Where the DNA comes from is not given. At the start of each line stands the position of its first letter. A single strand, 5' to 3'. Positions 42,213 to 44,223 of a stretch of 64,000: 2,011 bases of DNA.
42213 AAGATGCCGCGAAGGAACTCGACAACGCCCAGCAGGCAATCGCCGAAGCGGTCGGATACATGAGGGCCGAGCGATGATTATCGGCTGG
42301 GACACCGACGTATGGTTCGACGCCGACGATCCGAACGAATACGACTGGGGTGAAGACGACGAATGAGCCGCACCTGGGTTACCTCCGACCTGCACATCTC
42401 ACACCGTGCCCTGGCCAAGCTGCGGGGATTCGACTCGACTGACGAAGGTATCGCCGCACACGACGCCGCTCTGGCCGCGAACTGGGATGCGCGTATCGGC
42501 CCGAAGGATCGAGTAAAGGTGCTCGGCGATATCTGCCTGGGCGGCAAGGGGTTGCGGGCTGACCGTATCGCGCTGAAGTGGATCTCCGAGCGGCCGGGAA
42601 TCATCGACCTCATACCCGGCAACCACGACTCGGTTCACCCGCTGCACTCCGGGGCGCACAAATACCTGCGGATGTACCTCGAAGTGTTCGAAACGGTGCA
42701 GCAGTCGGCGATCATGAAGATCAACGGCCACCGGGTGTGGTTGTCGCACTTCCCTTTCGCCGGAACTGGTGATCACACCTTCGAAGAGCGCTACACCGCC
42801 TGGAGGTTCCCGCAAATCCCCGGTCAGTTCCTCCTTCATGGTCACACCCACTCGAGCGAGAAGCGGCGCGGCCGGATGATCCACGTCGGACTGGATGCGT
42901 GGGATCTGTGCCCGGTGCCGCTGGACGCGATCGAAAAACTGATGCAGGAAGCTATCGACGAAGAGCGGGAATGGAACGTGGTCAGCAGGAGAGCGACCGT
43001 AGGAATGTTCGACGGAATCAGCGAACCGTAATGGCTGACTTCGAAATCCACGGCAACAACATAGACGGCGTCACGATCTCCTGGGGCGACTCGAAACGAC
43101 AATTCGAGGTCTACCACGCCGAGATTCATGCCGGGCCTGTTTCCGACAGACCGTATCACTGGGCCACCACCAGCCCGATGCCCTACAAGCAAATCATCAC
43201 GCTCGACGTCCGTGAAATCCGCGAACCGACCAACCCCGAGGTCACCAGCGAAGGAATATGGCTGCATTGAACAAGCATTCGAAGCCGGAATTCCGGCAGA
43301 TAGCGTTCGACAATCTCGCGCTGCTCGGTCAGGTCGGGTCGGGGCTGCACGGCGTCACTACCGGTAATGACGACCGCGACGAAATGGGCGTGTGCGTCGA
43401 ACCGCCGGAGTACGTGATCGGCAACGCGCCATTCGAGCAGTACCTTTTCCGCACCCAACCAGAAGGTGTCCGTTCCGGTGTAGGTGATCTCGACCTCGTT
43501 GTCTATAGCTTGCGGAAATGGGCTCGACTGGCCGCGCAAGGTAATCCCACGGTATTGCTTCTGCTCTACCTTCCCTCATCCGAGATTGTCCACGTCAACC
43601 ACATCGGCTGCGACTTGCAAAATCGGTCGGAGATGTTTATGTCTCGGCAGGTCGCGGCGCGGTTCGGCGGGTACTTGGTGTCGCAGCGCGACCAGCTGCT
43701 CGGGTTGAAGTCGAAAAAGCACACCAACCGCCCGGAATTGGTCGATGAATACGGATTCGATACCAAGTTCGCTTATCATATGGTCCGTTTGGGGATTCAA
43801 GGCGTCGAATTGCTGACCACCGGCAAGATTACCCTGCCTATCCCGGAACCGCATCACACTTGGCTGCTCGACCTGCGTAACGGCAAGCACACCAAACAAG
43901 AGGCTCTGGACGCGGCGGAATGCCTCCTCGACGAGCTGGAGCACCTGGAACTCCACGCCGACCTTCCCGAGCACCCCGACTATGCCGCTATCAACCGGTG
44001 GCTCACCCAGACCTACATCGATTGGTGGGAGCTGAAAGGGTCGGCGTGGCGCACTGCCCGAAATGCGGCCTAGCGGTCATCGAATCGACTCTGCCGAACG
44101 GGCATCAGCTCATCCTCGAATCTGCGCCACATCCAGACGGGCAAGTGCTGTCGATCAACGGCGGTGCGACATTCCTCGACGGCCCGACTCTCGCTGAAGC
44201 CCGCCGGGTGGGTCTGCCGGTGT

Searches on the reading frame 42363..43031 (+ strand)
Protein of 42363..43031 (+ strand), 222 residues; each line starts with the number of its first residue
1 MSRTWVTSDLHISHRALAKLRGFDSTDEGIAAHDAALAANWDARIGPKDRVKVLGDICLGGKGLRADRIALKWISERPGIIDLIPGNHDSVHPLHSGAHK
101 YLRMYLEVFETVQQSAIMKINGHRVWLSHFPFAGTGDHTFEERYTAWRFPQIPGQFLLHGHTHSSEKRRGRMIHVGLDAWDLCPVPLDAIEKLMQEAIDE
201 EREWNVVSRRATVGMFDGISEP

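Call 53: search_protein_families(library=pfam, proteins=[window:42363-43031:+], max_evalue=0.01)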
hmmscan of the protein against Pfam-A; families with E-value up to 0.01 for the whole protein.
window:42363-43031:+ (222 aa): 2 families
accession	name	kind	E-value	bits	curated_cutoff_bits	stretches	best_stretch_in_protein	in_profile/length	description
PF00149.33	Metallophos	-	3.8e-05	24.7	21.5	1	3-164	2-190/191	Calcineurin-like phosphoesterase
PF12850.12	Metallophos_2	-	9.8e-05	22.8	27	1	33-169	11-123/154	Calcineurin-like phosphoesterase superfamily domain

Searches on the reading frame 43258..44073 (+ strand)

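Call 50: search_protein_families(library=pfam, proteins=[window:43258-44073:+], max_evalue=0.01)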
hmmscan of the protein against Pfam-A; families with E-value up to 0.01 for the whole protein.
window:43258-44073:+ (271 aa): 1 family
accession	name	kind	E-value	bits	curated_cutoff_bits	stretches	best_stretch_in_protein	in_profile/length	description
PF10127.15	RlaP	-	2.4e-37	129.4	23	1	20-250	20-248/249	RNA repair pathway DNA polymerase beta family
